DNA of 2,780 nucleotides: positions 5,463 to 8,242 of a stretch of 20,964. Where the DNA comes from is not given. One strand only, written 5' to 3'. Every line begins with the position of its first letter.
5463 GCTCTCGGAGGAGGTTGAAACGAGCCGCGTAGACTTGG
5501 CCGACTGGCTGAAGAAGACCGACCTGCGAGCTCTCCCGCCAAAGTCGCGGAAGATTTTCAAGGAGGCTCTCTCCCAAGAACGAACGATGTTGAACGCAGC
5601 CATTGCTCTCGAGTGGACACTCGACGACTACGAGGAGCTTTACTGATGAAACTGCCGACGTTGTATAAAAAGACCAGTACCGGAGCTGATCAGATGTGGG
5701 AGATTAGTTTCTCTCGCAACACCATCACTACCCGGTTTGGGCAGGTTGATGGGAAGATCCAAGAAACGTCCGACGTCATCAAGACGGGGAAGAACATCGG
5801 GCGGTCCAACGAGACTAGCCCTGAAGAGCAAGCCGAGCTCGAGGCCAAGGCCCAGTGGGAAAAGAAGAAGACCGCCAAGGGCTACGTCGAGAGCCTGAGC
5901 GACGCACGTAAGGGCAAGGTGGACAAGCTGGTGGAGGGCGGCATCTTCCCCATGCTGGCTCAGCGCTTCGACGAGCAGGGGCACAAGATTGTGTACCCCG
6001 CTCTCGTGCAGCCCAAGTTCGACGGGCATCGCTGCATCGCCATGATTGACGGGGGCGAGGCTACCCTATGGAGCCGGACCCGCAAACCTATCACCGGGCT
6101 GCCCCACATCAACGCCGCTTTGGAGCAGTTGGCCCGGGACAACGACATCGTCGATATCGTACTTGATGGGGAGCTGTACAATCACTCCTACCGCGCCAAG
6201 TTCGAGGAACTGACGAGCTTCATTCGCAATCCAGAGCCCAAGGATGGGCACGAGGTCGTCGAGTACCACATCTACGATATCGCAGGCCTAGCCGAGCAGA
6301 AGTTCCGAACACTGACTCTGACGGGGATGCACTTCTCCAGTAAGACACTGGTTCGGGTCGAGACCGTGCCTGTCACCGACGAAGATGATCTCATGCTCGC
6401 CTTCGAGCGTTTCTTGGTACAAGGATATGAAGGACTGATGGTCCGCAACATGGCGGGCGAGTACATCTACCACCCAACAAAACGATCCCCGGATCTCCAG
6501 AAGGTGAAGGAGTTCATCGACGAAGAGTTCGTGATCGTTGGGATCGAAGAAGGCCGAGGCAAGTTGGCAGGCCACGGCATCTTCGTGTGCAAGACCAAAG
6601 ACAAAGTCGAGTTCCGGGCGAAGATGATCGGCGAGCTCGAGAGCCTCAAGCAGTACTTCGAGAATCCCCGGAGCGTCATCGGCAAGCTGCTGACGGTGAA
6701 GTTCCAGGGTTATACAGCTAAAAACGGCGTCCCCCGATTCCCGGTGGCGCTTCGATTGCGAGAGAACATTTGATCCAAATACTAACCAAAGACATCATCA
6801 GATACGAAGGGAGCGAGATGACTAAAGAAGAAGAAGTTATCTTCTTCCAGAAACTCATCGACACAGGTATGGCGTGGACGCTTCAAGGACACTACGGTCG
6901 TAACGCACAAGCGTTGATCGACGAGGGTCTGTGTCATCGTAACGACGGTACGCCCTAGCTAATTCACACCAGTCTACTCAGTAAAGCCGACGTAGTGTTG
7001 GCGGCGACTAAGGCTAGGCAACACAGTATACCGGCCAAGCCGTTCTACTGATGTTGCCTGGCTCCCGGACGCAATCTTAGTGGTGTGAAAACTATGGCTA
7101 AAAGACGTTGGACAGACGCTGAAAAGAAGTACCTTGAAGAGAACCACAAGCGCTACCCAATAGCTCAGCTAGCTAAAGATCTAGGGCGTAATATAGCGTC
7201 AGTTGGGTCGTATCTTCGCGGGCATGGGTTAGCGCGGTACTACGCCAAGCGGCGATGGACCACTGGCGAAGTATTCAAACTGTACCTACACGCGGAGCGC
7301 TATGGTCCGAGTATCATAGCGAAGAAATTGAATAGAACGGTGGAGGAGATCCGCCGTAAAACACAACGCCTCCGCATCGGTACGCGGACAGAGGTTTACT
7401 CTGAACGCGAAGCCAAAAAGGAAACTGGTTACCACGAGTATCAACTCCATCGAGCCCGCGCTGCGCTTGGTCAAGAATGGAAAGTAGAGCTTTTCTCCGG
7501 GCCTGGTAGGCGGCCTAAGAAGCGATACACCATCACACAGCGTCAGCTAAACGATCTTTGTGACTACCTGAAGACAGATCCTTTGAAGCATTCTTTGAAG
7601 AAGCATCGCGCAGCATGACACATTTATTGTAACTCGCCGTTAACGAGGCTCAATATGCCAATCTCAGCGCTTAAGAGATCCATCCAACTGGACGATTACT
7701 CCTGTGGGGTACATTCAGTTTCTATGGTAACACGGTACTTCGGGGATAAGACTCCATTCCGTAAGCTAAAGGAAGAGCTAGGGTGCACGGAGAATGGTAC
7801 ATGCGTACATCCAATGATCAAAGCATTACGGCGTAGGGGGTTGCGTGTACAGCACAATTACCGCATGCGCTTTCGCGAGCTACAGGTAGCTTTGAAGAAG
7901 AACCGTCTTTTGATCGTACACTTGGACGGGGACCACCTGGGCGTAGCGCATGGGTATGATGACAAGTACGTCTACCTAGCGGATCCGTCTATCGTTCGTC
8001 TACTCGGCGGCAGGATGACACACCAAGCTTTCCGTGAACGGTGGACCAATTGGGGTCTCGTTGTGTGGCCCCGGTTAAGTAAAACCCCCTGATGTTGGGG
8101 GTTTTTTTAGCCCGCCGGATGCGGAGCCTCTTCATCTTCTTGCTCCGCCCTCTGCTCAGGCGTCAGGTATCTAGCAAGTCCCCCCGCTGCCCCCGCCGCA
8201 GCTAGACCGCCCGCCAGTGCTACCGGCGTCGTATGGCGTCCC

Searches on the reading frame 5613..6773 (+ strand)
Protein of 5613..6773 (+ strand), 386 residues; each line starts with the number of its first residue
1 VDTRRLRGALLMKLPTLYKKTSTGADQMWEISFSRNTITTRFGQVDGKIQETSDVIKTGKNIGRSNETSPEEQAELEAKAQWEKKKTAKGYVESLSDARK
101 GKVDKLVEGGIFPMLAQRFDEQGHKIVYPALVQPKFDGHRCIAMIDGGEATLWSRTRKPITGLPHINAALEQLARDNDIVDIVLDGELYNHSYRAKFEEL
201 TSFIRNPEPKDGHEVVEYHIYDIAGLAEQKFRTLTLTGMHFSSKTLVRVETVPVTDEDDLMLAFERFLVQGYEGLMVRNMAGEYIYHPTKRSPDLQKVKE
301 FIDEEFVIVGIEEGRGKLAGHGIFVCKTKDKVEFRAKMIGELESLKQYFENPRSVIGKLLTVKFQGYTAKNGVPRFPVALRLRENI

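Call 5: search_protein_families(library=pfam, proteins=[window:5613-6773:+], max_evalue=0.01)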
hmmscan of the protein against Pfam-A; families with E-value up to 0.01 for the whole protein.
window:5613-6773:+ (386 aa): 3 families
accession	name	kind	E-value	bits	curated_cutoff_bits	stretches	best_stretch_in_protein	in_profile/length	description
PF01068.26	DNA_ligase_A_M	-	4.2e-17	62.9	26.2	1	113-299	1-204/204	ATP dependent DNA ligase domain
PF14743.12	DNA_ligase_OB_2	-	1.4e-08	35.1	28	1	313-383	1-66/66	DNA ligase OB-like domain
PF09414.15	RNA_ligase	-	0.0014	19.3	27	1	165-280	49-158/171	RNA ligase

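Call 22: search_protein_families(library=phrogs, proteins=[window:5613-6773:+], max_evalue=0.001)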
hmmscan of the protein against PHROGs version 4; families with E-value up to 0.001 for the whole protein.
window:5613-6773:+ (386 aa): 1 family
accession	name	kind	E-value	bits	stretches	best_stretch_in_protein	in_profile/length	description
phrog_114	-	DNA, RNA and nucleotide metabolism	8.3e-70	237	1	36-384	142-499/634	ATP-dependent DNA ligase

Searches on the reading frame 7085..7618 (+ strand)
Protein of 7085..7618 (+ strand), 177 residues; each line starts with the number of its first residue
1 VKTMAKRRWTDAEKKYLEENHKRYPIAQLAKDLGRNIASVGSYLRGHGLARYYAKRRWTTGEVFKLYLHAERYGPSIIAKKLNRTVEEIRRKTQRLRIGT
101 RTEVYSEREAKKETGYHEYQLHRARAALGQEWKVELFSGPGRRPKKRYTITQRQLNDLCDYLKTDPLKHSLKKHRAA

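Call 5: search_protein_families(library=pfam, proteins=[window:7085-7618:+], max_evalue=0.01)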
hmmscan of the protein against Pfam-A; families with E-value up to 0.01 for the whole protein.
window:7085-7618:+ (177 aa): 2 families
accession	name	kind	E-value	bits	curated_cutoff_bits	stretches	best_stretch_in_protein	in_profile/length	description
PF00249.37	Myb_DNA-binding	-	8.4e-06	26.3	24.4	1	55-96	1-45/46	Myb-like DNA-binding domain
PF07797.19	DUF1639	-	0.0039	17.6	22.2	1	140-159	18-37/50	Protein of unknown function (DUF1639)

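Call 22: search_protein_families(library=phrogs, proteins=[window:7085-7618:+], max_evalue=0.001)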
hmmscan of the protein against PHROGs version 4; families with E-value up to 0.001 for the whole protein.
window:7085-7618:+ (177 aa): 1 family
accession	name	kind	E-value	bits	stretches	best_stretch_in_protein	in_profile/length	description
phrog_323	-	transcription regulation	4.4e-18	66.9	1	3-107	90-202/319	transcriptional regulator, D5-like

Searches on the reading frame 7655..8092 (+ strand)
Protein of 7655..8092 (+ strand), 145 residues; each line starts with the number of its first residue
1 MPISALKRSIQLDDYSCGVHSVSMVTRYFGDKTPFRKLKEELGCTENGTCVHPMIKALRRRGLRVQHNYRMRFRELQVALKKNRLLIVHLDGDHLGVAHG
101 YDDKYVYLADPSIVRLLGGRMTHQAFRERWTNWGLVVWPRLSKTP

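Call 5: search_protein_families(library=pfam, proteins=[window:7655-8092:+], max_evalue=0.01)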
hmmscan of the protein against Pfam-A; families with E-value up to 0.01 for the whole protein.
window:7655-8092:+ (145 aa): 2 families
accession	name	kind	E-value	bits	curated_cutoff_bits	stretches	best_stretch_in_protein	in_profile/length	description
PF03412.21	Peptidase_C39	-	2.6e-18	66.6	22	1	11-140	7-131/133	Peptidase C39 family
PF13529.12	Peptidase_C39_2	-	6.5e-09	36.9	24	1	13-111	12-142/143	Peptidase_C39 like family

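Call 22: search_protein_families(library=phrogs, proteins=[window:7655-8092:+], max_evalue=0.001)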
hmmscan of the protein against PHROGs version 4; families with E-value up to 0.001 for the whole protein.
window:7655-8092:+ (145 aa): 0 families
